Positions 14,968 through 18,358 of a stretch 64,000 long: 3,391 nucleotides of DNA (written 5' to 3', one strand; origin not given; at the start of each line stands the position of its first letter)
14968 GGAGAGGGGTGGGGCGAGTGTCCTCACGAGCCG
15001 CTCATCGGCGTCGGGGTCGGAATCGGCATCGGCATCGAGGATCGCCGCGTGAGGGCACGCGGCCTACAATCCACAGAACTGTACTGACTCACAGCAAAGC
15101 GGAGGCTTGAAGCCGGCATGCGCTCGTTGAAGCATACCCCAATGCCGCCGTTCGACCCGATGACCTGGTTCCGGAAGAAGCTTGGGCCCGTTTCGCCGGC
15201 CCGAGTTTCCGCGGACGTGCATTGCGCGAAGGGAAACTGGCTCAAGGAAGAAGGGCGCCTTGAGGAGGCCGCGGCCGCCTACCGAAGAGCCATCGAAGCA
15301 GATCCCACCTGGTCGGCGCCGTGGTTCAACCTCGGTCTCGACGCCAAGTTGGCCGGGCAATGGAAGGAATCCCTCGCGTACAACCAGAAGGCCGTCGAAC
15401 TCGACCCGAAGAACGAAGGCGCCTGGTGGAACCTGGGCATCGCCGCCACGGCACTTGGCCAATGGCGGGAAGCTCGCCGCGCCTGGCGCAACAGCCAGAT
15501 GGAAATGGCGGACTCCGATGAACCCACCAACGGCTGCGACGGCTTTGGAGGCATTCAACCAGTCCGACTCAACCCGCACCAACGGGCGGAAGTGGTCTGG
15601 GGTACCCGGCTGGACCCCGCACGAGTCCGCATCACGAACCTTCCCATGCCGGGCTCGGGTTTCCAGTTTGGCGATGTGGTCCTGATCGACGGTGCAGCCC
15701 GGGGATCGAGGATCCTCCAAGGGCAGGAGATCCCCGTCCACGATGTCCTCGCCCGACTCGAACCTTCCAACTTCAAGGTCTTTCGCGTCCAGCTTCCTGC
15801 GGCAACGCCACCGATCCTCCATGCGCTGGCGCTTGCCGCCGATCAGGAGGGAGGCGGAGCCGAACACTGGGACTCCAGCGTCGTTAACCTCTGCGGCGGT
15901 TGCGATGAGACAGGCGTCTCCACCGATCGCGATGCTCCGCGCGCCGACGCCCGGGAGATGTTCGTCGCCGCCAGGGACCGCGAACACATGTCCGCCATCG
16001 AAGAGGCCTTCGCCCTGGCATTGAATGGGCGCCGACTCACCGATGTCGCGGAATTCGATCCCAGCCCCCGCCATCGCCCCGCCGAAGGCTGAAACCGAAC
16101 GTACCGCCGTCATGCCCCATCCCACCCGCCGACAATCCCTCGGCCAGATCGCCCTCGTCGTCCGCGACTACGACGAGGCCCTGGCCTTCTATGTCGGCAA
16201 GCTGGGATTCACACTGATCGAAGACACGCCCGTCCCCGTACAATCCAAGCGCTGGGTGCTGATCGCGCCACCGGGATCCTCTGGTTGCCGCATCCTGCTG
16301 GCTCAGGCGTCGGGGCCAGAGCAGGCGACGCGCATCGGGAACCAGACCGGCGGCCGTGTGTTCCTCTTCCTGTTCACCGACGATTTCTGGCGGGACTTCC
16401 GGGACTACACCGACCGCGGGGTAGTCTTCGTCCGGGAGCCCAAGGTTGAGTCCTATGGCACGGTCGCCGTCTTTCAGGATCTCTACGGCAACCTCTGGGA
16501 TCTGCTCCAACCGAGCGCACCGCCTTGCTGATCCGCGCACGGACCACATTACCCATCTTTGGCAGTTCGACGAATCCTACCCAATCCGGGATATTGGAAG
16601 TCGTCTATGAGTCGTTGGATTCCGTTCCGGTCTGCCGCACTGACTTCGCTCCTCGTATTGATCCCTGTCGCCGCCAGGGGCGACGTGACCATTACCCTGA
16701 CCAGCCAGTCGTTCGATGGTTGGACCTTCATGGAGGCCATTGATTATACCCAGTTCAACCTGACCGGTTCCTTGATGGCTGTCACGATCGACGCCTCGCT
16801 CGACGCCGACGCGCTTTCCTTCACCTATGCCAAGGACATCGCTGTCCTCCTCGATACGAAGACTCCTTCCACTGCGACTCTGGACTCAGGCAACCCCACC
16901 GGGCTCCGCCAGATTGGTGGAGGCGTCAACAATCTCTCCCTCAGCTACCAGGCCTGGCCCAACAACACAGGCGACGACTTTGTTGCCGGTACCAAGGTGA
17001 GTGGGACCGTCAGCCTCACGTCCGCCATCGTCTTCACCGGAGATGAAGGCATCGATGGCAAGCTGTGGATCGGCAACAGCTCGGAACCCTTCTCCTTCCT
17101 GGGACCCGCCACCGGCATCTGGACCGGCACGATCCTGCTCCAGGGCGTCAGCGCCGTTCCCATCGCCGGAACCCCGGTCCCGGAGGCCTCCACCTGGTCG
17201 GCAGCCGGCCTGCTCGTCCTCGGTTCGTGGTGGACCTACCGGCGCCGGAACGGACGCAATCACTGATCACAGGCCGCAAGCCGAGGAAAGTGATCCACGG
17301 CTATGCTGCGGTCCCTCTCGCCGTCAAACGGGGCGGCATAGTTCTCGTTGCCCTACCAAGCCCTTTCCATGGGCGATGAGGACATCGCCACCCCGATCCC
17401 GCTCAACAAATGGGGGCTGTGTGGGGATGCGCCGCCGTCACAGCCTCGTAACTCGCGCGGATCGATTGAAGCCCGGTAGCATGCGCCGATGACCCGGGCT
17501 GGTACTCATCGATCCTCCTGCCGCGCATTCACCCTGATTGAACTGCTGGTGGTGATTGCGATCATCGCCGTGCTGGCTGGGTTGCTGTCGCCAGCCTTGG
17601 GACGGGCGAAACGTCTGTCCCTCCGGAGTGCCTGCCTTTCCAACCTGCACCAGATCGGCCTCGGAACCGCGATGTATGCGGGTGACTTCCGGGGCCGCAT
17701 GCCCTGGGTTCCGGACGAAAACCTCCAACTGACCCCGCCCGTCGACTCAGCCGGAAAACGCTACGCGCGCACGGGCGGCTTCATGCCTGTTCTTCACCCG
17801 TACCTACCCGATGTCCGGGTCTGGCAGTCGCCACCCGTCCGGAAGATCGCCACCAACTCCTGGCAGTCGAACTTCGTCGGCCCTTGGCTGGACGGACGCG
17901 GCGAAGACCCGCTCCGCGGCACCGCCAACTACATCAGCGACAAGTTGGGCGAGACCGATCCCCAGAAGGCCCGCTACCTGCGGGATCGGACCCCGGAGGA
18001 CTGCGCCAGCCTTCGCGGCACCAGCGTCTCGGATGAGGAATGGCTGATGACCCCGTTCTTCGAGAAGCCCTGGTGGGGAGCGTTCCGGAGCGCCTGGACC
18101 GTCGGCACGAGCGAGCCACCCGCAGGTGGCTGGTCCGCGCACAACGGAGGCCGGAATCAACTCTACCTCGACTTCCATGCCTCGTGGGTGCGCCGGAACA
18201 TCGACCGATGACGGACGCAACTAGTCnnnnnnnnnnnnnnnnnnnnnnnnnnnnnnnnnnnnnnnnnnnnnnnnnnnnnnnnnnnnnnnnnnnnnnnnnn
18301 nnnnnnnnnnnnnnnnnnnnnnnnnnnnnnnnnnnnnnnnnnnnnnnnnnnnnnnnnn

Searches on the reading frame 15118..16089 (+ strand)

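Call 49: search_protein_families(library=pfam, proteins=[window:15118-16089:+], max_evalue=0.001)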
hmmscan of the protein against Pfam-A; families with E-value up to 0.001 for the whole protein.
window:15118-16089:+ (324 aa): 10 families
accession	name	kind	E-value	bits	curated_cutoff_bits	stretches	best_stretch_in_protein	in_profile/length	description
PF07719.23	TPR_2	-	1.5e-15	56.3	27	2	32-64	1-33/34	Tetratricopeptide repeat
PF00515.34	TPR_1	-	8.6e-14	51.1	27.8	2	69-99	4-34/34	Tetratricopeptide repeat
PF13414.12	TPR_11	-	3.5e-13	49.4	26.8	2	39-74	1-36/42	TPR repeat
PF13431.12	TPR_17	-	1.1e-08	35.1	24.4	0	90-120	3-33/34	Tetratricopeptide repeat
PF14559.12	TPR_19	-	2.6e-08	34.5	25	1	79-121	4-46/68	Tetratricopeptide repeat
PF13181.12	TPR_8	-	2.5e-07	30.8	25.7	1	32-63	1-32/34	Tetratricopeptide repeat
PF13424.12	TPR_12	-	1.6e-06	28.7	30.1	0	32-62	45-75/77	Tetratricopeptide repeat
PF13428.12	TPR_14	-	3e-06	27.8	23.5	1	39-73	8-42/44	Tetratricopeptide repeat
PF13174.12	TPR_6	-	0.00064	20.7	26.3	0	39-63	7-31/33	Tetratricopeptide repeat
PF01239.28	PPTA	-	0.00079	19.5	29.5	0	82-106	1-25/32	Protein prenyltransferase alpha subunit repeat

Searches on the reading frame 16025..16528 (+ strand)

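Call 49: search_protein_families(library=pfam, proteins=[window:16025-16528:+], max_evalue=0.001)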
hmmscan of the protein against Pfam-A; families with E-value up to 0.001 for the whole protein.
window:16025-16528:+ (168 aa): 2 families
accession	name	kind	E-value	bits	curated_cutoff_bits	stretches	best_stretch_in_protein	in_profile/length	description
PF00903.31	Glyoxalase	-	4.5e-17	63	20.6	1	39-159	2-120/121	Glyoxalase/Bleomycin resistance protein/Dioxygenase superfamily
PF13669.12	Glyoxalase_4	-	8e-07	29.8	27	1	41-140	2-99/109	Glyoxalase/Bleomycin resistance protein/Dioxygenase superfamily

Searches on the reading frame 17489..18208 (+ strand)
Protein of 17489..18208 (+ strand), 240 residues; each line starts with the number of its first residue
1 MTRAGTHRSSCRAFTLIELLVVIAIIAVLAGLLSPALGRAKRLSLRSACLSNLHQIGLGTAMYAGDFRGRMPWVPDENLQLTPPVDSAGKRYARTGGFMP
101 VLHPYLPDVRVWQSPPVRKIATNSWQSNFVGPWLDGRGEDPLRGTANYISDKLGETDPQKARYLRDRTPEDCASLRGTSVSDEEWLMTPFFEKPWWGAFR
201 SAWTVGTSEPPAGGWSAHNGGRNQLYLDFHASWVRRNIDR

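Call 49: search_protein_families(library=pfam, proteins=[window:17489-18208:+], max_evalue=0.001)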
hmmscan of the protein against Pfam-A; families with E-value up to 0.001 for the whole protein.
window:17489-18208:+ (240 aa): 1 family
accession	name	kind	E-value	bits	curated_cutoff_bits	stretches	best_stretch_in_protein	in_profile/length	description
PF07963.17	N_methyl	-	3.5e-08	33.1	21.2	1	8-33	1-26/27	Prokaryotic N-terminal methylation motif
